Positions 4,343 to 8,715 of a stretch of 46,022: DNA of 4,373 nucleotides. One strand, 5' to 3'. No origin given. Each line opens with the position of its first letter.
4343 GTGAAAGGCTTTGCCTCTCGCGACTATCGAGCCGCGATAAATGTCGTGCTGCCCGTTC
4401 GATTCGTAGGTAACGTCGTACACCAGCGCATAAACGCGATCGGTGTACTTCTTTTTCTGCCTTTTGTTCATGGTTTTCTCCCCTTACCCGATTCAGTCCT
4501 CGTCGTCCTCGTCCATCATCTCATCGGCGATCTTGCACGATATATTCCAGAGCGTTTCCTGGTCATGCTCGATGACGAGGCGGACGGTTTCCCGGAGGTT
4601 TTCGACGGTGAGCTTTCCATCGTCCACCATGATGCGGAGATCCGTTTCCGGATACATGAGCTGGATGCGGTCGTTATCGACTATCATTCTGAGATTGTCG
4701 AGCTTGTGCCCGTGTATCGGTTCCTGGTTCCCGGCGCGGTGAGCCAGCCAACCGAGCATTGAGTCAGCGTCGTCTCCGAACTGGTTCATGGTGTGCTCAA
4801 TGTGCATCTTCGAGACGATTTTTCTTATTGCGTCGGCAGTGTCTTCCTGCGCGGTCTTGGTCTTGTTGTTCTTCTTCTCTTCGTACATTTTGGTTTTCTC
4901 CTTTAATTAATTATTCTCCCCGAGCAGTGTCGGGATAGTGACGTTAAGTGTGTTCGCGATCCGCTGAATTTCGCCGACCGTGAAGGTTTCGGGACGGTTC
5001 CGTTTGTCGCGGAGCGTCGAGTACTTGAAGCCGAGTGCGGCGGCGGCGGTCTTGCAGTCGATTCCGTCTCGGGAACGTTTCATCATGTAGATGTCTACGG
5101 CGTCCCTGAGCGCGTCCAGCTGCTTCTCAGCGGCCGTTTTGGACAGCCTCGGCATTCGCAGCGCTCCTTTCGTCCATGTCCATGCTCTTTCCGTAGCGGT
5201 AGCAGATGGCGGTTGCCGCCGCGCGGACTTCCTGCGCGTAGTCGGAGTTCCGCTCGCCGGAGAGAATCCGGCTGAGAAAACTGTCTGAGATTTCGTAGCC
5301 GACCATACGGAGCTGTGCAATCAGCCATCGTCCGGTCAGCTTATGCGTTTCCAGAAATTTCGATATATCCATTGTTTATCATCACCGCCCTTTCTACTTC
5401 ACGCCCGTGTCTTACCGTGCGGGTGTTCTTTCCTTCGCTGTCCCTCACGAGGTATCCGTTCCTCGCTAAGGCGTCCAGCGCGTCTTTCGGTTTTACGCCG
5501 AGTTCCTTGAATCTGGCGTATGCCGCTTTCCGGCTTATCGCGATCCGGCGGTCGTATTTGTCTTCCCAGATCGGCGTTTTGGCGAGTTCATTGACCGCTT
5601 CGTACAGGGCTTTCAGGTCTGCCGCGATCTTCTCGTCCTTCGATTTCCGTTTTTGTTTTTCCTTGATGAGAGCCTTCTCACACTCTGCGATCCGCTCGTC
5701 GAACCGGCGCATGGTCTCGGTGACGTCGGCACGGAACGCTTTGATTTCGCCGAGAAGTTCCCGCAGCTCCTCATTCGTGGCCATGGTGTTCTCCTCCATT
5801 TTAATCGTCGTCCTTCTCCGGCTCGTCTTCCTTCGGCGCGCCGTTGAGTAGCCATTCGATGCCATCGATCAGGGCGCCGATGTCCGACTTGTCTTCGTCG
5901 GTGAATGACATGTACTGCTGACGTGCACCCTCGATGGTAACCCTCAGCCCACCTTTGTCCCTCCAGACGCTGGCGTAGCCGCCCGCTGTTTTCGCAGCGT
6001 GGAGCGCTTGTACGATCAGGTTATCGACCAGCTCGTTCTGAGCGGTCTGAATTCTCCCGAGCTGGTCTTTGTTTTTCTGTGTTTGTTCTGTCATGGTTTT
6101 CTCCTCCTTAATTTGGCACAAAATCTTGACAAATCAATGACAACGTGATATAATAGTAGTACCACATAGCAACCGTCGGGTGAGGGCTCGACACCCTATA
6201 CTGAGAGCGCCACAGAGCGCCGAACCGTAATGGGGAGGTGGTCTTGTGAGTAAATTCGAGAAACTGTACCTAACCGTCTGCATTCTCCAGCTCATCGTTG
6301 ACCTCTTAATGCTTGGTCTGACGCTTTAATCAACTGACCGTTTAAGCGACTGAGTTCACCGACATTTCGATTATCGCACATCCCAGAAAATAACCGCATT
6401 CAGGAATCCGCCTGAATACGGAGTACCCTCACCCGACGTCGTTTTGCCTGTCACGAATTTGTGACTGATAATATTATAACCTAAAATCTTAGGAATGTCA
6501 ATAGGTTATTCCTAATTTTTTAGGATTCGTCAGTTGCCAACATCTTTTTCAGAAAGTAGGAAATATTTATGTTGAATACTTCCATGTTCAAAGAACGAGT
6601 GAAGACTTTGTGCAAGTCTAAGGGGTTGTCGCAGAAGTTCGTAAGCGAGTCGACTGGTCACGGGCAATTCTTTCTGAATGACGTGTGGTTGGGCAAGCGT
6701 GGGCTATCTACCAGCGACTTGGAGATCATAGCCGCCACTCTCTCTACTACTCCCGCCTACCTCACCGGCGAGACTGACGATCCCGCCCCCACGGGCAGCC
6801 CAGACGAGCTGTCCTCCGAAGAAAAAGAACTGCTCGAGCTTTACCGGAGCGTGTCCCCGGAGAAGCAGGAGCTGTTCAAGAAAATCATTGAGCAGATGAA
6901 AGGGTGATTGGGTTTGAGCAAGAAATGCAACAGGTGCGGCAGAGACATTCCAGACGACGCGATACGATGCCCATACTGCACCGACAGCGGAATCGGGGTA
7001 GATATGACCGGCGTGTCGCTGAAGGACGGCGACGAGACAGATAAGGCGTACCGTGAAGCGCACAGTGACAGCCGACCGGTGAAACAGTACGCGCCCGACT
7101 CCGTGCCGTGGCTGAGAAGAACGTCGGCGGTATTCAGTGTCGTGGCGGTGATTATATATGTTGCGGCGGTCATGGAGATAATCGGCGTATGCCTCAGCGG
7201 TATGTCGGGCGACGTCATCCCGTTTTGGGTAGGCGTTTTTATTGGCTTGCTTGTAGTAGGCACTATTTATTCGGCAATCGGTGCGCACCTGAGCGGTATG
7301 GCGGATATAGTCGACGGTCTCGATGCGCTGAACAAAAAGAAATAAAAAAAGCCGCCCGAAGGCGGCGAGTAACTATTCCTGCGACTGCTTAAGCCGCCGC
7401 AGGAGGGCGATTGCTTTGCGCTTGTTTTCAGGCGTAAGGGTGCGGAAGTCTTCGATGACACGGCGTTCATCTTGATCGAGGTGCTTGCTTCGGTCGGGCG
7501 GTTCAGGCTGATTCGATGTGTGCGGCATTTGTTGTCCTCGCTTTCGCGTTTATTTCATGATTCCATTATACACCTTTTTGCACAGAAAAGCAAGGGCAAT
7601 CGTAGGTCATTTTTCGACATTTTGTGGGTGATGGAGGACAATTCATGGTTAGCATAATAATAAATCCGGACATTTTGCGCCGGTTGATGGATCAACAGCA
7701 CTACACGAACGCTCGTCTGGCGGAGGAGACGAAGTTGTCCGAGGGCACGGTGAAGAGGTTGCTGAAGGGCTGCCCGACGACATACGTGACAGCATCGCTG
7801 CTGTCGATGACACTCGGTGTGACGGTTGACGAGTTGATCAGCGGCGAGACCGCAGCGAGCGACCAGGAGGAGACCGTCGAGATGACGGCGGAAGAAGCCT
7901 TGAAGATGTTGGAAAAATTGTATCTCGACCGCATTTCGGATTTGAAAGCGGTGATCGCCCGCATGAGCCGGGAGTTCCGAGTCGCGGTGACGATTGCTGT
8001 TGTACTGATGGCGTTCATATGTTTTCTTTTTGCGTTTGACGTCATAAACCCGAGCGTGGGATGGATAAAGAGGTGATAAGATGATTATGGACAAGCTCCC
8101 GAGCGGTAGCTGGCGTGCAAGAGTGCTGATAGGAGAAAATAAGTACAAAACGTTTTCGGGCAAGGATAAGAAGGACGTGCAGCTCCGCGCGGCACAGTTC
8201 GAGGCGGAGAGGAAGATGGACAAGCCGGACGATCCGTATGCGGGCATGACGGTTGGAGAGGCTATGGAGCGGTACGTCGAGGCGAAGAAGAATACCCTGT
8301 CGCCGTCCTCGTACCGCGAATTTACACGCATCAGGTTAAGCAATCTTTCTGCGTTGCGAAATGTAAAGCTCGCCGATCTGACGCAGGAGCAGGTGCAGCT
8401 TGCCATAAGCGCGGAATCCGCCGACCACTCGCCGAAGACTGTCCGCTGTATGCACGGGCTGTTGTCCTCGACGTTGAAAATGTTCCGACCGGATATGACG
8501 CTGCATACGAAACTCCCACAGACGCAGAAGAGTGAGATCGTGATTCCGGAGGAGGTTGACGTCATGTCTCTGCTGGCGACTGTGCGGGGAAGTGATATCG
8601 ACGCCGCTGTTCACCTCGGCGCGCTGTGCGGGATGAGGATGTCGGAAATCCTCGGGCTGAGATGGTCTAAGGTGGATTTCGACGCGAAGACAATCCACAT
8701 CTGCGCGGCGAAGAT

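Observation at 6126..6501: Face-to-face perfect consensus promoters with about 300 nt of antisense overlap at the lysis-lysogeny switch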

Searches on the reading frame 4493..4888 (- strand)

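Call 7: search_protein_families(library=pfam, proteins=[window:4493-4888:-], max_evalue=0.01)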
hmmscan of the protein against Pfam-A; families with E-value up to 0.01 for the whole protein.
window:4493-4888:- (131 aa): 0 families

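Call 34: search_protein_families(library=phrogs, proteins=[window:4493-4888:-], max_evalue=0.01)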
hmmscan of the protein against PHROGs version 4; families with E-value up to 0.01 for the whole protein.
window:4493-4888:- (131 aa): 1 family
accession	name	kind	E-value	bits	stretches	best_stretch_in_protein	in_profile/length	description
phrog_10676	-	head and packaging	0.0081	17.4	0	60-110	13-62/138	major head protein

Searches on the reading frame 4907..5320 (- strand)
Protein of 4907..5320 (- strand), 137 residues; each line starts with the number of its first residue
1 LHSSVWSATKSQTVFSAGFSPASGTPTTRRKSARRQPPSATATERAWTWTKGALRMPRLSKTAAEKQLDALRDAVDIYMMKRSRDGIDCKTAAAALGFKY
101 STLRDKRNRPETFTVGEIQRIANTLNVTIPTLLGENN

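Call 7: search_protein_families(library=pfam, proteins=[window:4907-5320:-], max_evalue=0.01)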
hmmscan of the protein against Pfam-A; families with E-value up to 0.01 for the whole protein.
window:4907-5320:- (137 aa): 1 family
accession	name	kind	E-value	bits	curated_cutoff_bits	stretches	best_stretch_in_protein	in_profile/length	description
PF13443.12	HTH_26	-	0.0047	17.6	22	1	93-133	17-58/63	Cro/C1-type HTH DNA-binding domain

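Call 34: search_protein_families(library=phrogs, proteins=[window:4907-5320:-], max_evalue=0.01)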
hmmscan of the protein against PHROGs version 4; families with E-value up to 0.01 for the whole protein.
window:4907-5320:- (137 aa): 2 families
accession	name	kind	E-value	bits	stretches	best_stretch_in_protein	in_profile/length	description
phrog_4583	-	transcription regulation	2.8e-05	25.1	1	93-135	30-72/81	transcriptional repressor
phrog_2967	-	transcription regulation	0.0078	16.8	1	79-136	16-73/225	transcriptional regulator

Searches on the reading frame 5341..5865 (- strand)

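Call 7: search_protein_families(library=pfam, proteins=[window:5341-5865:-], max_evalue=0.01)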
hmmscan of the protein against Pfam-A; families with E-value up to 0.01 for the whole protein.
window:5341-5865:- (174 aa): 3 families
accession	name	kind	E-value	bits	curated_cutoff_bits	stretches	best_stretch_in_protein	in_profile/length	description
PF24481.2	CT398_CC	-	0.0013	19.1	27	1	23-93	107-177/180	CT398-like coiled coil hairpin domain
PF08663.15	HalX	-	0.0021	18.9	23.2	1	20-57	21-60/68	HalX domain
PF23353.1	BBS2_hp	-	0.0025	18.3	27.7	1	19-96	20-98/98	BBS2 hairpin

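Call 34: search_protein_families(library=phrogs, proteins=[window:5341-5865:-], max_evalue=0.01)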
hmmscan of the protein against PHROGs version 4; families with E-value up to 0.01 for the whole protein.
window:5341-5865:- (174 aa): 0 families

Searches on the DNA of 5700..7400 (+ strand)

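Call 5: search_rna_families(source=window, start=5900, end=6700, threshold=evalue, max_evalue=10, show_alignments=3)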
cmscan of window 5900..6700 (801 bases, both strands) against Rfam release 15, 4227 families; matches with E-value up to 10: 4.
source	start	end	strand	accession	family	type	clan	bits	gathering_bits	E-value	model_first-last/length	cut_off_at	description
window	6488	6565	+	RF03545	Flavi_ISFV_CRE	Cis-reg;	-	23.3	41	0.32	1-89/89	no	Insect-specific Flavivirus 3' UTR cis-acting replication element (CRE)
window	6465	6592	+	RF01492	rli28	Gene; sRNA;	-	18.4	45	8.8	1-186/186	no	Listeria sRNA rli28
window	5903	6069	+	RF01396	isrN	Gene; sRNA;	-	11.1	44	9.6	1-143/143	no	isrN Hfq binding RNA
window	6054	6082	-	RF02248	Six3os1_3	Gene; lncRNA;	-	10.1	40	7.8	45-75/75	no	Six3os1 conserved region 3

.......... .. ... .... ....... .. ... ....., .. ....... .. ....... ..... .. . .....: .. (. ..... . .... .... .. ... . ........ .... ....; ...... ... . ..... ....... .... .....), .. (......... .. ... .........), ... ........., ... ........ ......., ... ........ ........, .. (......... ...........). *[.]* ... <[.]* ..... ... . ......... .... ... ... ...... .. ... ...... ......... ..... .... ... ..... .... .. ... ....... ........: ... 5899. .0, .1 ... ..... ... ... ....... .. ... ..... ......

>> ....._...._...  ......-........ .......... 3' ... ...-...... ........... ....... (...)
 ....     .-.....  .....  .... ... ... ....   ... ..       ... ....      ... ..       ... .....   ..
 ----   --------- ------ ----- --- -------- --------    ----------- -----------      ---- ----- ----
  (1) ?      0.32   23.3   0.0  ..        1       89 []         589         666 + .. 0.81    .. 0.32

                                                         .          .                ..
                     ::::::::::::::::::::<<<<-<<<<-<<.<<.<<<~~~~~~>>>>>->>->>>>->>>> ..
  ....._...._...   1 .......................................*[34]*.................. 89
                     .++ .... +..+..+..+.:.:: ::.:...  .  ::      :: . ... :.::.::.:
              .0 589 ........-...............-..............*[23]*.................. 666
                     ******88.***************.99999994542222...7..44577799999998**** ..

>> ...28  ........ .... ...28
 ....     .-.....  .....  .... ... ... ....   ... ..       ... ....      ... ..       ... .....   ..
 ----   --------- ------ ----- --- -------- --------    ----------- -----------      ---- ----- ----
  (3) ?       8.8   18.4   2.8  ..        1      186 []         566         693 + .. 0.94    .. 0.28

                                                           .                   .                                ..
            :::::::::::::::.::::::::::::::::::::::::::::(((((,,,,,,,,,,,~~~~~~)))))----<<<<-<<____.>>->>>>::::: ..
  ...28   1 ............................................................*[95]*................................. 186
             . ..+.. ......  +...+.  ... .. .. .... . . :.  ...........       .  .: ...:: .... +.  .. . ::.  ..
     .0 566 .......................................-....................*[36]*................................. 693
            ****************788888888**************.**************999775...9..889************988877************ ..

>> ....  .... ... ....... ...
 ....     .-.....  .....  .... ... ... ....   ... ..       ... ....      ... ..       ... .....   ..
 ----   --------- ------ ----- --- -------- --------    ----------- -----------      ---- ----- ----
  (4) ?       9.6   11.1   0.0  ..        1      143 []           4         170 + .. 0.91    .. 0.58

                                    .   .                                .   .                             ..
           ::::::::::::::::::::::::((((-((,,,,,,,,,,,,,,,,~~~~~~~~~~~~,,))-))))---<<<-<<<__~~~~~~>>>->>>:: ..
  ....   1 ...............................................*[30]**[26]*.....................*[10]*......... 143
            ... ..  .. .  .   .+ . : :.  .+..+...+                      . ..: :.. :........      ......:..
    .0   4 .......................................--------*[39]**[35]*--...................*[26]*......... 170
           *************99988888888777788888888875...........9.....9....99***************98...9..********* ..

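Call 8: search_dna_similar(query=window:5700-7400:+, collection=phages, mode=distant)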
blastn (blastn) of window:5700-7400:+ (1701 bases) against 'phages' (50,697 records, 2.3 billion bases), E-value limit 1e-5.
No match.

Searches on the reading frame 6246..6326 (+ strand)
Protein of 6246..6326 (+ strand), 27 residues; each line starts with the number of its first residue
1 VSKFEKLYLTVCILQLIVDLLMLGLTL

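Call 38: search_protein_families(library=ncbifam, proteins=[window:6246-6326:+], max_evalue=10)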
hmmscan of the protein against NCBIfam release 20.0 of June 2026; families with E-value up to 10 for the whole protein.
seq(27 aa): 0 families

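Call 39: search_protein_families(library=pfam, proteins=[window:6246-6326:+], max_evalue=10)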
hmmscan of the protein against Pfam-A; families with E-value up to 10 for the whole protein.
seq(27 aa): 0 families

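Call 74: list_cluster_members(proteins=[window:6246-6326:+, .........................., window:6246-6326:+])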
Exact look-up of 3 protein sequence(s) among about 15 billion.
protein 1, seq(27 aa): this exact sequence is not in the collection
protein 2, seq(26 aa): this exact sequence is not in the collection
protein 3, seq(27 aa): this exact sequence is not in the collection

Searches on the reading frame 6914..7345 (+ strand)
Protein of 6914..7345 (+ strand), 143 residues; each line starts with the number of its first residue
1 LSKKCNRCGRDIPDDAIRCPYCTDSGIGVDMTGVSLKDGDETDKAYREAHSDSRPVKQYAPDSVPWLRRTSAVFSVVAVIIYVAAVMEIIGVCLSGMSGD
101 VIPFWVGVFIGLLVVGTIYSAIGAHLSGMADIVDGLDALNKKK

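Call 7: search_protein_families(library=pfam, proteins=[window:6914-7345:+], max_evalue=0.01)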
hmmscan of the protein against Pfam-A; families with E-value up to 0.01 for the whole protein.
window:6914-7345:+ (143 aa): 3 families
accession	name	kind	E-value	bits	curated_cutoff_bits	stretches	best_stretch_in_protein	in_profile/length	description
PF13240.11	Zn_Ribbon_1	-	0.00025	21.2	25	1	4-22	1-19/23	zinc-ribbon domain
PF10571.15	UPF0547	-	0.0028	18.2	29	1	3-22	1-20/26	Uncharacterised protein family UPF0547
PF02654.20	CobS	-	0.0034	18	23.2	1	65-136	11-72/207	Cobalamin-5-phosphate synthase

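Call 34: search_protein_families(library=phrogs, proteins=[window:6914-7345:+], max_evalue=0.01)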
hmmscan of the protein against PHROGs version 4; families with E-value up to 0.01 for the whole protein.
window:6914-7345:+ (143 aa): 0 families

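Call 38: search_protein_families(library=ncbifam, proteins=[window:6914-7345:+], max_evalue=10)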
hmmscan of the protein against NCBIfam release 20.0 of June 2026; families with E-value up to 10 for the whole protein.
window:6914-7345:+ (143 aa): 8 families
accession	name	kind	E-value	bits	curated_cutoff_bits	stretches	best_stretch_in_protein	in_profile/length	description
NF001606.0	PRK00398.1-3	equivalog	0.00081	19.2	72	1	1-22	1-25/44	DNA-directed RNA polymerase subunit P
TIGR00317.1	cobS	equivalog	0.0035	17.2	110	1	65-142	16-94/241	adenosylcobinamide-GDP ribazoletransferase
NF041559.1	BTH_I2691_fam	subfamily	0.018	13.5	150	1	61-143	682-762/858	T6SS effector BTH_I2691 family protein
TIGR03518.1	ABC_perm_GldF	equivalog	0.13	12.3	288.5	1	73-130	108-161/240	gliding motility-associated ABC transporter permease subunit GldF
NF051898.1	MBSP1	equivalog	0.14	11.7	320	1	2-28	50-76/289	biosurfactant protein 1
TIGR03648.1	Na_symport_lg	subfamily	0.19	10.1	320.75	1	68-130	111-166/547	VC_2705 family sodium/solute symporter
NF007178.0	PRK09609.1-3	equivalog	0.52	9.7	483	1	70-133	5-69/311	hypothetical protein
NF001607.0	PRK00398.1-4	equivalog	0.98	9.2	89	1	4-23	11-35/53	DNA-directed RNA polymerase subunit P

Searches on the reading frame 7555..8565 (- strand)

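Call 7: search_protein_families(library=pfam, proteins=[window:7555-8565:-], max_evalue=0.01)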
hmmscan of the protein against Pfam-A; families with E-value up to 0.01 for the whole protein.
window:7555-8565:- (336 aa): 1 family
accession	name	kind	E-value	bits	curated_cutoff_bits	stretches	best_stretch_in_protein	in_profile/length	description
PF18622.7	HTH_55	-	0.004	17.9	27.1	1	201-288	3-89/107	RctB helix turn helix domain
